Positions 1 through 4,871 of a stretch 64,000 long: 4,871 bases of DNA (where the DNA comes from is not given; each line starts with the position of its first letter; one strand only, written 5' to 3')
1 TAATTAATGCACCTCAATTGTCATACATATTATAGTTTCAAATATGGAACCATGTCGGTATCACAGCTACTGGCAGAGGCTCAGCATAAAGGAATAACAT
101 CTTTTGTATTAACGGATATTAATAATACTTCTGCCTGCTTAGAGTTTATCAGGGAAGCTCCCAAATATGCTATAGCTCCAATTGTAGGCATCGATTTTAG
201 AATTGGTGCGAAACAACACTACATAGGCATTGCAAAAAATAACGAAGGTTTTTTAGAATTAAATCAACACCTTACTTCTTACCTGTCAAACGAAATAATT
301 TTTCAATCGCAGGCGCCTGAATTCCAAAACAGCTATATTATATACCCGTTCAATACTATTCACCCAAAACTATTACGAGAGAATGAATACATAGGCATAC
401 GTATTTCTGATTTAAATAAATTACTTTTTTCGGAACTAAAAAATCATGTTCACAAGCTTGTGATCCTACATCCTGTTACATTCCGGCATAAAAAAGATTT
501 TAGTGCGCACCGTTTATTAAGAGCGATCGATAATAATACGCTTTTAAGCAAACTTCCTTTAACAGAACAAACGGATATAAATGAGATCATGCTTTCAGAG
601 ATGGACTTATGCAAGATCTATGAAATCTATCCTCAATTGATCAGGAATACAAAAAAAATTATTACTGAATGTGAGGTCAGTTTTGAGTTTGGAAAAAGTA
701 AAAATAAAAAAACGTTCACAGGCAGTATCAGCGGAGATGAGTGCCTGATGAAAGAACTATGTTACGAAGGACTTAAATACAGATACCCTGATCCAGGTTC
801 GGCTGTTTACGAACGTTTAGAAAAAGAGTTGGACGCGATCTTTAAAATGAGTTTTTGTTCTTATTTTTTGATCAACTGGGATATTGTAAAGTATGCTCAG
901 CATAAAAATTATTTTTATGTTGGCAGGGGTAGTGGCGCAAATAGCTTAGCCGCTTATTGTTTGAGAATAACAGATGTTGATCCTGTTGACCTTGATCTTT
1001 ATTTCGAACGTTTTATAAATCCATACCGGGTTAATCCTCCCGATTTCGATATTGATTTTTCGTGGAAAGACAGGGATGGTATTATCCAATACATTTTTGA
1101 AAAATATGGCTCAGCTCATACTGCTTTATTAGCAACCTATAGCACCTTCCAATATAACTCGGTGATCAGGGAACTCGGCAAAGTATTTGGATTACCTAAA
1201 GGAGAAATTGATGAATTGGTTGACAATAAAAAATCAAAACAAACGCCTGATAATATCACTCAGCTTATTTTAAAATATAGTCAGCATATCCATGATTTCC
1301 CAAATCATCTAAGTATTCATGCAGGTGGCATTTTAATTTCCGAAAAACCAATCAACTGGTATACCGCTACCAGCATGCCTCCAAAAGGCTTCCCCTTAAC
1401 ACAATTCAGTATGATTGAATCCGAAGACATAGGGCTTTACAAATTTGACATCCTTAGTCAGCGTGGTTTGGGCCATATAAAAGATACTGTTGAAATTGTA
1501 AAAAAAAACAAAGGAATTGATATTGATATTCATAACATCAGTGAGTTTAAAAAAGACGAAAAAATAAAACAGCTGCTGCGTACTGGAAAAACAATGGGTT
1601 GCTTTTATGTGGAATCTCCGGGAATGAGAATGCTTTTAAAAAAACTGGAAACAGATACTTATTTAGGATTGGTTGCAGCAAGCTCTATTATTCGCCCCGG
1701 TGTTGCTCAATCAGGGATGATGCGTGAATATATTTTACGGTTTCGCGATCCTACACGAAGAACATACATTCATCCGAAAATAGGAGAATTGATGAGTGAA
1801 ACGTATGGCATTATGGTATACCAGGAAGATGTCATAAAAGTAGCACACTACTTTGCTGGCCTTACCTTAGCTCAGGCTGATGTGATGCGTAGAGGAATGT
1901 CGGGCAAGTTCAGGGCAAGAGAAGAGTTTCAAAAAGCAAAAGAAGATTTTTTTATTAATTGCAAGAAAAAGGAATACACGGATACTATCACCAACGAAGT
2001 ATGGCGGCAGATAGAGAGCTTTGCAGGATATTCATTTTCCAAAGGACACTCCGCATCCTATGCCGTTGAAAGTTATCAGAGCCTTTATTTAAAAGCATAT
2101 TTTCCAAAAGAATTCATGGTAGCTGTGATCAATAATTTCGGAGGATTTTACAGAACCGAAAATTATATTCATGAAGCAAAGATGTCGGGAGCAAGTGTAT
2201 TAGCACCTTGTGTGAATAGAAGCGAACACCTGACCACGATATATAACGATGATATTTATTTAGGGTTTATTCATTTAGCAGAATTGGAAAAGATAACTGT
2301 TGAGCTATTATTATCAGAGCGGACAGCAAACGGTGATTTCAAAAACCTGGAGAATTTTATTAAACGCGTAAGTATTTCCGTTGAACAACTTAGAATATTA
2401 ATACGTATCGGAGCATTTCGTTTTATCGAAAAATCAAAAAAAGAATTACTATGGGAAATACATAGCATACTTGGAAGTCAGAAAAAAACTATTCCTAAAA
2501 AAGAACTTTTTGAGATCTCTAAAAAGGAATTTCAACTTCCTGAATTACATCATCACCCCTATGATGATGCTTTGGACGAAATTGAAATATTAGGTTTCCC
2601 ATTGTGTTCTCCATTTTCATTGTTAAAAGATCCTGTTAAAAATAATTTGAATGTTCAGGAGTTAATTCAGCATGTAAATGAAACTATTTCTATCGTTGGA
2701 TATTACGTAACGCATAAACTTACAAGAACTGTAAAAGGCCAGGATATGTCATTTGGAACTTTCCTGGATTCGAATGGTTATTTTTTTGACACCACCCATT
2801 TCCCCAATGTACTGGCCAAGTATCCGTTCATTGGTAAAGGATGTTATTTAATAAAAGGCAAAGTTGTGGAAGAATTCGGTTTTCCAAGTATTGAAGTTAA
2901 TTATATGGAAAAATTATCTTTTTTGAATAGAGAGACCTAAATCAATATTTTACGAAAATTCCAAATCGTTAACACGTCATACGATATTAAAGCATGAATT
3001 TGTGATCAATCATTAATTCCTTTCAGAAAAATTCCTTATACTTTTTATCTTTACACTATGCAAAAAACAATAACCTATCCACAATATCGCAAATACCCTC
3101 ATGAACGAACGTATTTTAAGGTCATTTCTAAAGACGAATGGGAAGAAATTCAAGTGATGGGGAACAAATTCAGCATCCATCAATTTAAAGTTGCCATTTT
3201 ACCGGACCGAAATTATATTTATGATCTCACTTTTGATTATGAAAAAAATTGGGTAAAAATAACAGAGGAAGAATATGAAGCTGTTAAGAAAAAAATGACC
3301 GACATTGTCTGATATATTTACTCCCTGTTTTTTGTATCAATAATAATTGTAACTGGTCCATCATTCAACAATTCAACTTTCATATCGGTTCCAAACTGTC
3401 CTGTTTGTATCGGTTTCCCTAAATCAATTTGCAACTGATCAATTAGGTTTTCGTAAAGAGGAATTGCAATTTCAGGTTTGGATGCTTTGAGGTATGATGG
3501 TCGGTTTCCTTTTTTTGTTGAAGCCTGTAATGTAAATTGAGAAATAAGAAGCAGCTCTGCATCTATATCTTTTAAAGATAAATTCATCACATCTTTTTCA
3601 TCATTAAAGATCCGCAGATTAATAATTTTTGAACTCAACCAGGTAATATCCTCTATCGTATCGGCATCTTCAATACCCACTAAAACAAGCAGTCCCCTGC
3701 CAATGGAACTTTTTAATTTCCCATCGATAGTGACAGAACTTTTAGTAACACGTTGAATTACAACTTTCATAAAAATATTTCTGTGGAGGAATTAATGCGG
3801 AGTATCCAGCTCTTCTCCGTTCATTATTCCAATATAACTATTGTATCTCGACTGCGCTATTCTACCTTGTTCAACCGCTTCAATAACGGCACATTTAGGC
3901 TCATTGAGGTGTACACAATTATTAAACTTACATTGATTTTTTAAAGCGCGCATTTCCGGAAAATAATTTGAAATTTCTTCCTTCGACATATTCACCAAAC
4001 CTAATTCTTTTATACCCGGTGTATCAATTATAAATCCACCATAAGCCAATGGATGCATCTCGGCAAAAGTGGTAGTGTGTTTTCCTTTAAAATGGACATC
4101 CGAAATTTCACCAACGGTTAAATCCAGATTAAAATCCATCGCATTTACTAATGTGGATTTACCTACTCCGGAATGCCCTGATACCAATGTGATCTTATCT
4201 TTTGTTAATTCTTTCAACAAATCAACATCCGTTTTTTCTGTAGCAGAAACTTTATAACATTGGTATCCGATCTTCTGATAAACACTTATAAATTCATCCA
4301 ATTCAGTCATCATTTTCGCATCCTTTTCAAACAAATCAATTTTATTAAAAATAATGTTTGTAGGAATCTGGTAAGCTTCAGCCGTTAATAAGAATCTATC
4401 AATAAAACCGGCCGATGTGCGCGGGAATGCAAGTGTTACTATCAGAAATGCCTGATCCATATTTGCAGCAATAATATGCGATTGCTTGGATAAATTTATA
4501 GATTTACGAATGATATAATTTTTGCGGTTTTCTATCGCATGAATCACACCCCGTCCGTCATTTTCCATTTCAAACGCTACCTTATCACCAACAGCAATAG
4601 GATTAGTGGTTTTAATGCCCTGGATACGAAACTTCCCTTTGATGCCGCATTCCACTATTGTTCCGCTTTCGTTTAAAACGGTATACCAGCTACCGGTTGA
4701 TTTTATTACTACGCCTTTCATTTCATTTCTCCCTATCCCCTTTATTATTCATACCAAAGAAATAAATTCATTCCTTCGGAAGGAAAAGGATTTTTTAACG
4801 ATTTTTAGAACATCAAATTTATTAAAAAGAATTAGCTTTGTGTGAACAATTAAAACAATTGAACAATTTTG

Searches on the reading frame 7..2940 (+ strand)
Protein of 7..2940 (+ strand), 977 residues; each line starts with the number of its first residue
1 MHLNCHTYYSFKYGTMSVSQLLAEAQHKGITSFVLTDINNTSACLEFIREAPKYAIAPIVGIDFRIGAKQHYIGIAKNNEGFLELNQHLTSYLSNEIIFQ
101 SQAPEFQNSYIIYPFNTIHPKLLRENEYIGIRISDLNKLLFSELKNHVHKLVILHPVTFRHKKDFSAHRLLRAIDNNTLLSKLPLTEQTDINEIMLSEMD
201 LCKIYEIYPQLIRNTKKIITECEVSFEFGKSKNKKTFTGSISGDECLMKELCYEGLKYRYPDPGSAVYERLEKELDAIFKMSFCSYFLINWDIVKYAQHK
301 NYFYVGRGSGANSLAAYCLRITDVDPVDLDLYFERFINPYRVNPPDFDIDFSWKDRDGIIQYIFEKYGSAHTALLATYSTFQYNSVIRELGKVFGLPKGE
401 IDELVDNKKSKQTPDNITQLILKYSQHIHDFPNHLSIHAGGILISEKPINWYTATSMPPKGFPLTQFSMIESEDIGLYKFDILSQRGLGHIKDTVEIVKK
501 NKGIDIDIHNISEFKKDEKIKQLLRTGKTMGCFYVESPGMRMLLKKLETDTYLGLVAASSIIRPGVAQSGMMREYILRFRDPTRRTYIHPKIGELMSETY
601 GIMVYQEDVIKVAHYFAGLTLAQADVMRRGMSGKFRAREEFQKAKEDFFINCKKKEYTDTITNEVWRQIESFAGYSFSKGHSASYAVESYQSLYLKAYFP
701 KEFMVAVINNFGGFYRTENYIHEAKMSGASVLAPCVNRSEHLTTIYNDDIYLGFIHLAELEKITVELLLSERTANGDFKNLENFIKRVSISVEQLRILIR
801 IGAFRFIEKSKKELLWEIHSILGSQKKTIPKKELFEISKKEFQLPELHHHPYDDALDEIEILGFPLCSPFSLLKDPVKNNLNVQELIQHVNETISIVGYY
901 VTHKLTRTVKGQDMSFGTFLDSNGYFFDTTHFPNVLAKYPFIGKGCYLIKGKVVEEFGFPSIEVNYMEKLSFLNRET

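Call 15: search_protein_families(library=pfam, proteins=[window:7-2940:+], max_evalue=0.0001)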
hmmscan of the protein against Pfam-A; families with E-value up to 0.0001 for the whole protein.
window:7-2940:+ (977 aa): 4 families
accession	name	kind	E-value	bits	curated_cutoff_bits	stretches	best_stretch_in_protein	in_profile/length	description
PF07733.18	DNA_pol3_alpha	-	6.4e-67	226.3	23.9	1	248-483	3-259/260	Bacterial DNA polymerase III alpha NTPase domain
PF17657.6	DNA_pol3_finger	-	4.3e-40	137.2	22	1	489-655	3-165/166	Bacterial DNA polymerase III alpha subunit finger domain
PF14579.12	HHH_6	-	1.3e-18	67.4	25.6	1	728-814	1-90/90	Helix-hairpin-helix motif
PF02811.25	PHP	-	4.9e-14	53.4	26.4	1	2-91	1-94/164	PHP domain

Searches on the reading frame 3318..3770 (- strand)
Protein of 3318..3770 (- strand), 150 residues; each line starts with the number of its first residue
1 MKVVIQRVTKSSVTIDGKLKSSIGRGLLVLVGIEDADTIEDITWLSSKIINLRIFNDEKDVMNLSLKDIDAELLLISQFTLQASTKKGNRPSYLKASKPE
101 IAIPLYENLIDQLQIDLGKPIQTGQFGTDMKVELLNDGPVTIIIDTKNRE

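Call 15: search_protein_families(library=pfam, proteins=[window:3318-3770:-], max_evalue=0.0001)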
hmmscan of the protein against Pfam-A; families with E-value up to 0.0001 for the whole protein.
window:3318-3770:- (150 aa): 1 family
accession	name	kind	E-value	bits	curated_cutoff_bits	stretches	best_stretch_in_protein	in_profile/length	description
PF02580.21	Tyr_Deacylase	-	1.8e-57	194.2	25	1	2-145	1-144/144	D-Tyr-tRNA(Tyr) deacylase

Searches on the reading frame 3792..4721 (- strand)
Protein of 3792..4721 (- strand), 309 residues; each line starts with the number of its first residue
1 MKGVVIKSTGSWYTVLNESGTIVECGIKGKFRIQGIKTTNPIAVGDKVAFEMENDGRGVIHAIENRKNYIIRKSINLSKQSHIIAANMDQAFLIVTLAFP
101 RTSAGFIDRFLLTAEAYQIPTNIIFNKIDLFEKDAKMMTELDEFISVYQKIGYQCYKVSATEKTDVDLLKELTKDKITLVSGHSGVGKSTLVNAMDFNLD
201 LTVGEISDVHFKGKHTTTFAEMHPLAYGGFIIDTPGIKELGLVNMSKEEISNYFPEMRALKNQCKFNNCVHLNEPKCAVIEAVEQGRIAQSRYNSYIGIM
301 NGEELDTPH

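Call 15: search_protein_families(library=pfam, proteins=[window:3792-4721:-], max_evalue=0.0001)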
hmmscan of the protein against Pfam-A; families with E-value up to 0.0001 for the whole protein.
window:3792-4721:- (309 aa): 4 families
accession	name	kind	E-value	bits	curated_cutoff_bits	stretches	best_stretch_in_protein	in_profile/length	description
PF03193.22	RsgA_GTPase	-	1.2e-52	178.7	30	1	63-242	1-173/174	RsgA GTPase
PF16745.11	RsgA_N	-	3e-16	59.3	27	1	2-60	1-54/54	RsgA N-terminal domain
PF01926.29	MMR_HSR1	-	5e-05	23.8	21.9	0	180-243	4-57/113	50S ribosome-binding GTPase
PF13476.12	AAA_23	-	9.3e-05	23.6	27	0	156-199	10-43/201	AAA domain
